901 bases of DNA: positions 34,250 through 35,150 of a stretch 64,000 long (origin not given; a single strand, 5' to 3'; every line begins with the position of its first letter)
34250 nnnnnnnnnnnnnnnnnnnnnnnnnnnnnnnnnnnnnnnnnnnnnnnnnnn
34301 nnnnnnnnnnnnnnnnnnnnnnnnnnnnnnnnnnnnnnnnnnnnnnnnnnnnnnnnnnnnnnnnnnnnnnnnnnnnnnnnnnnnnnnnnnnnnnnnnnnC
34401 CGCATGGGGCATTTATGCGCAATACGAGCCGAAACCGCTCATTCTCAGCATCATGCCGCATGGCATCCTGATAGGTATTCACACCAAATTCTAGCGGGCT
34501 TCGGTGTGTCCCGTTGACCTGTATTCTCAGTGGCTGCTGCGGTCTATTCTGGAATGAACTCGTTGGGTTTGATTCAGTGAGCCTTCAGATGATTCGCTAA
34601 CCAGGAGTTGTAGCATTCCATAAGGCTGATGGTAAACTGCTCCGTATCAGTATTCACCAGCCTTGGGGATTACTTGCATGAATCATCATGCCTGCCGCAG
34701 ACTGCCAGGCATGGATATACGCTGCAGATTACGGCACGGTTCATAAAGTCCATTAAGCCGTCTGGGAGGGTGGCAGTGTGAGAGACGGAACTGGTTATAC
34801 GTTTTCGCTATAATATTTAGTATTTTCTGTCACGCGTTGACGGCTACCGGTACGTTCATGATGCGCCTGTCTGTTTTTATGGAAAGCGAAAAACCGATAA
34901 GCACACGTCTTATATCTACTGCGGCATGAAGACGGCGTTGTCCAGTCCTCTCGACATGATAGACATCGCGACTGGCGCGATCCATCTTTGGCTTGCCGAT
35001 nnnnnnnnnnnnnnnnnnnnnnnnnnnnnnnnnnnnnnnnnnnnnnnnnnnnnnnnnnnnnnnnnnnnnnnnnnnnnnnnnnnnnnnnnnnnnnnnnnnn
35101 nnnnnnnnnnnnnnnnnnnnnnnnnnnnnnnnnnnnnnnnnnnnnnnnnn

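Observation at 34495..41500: Lower-GC island carrying an orphan Sfp-type PPTase, a degenerate-GGDEF/EAL sensor and a decayed NRPS condensation domain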

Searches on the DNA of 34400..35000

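Call 67: search_rna_families(source=window, start=34400, end=35000, threshold=evalue, max_evalue=1)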
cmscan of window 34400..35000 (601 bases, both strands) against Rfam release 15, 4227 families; matches with E-value up to 1: 2.
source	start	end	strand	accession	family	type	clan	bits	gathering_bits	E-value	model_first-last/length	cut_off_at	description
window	34557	34669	+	RF00340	SNORA36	Gene; snRNA; snoRNA; HACA-box;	CL00035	20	43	0.53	1-132/132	no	Small nucleolar RNA SNORA36 family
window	34862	34905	-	RF03911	mir-1910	Gene; miRNA;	-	19.5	70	0.18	19-62/80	no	mir-1910 microRNA precursor family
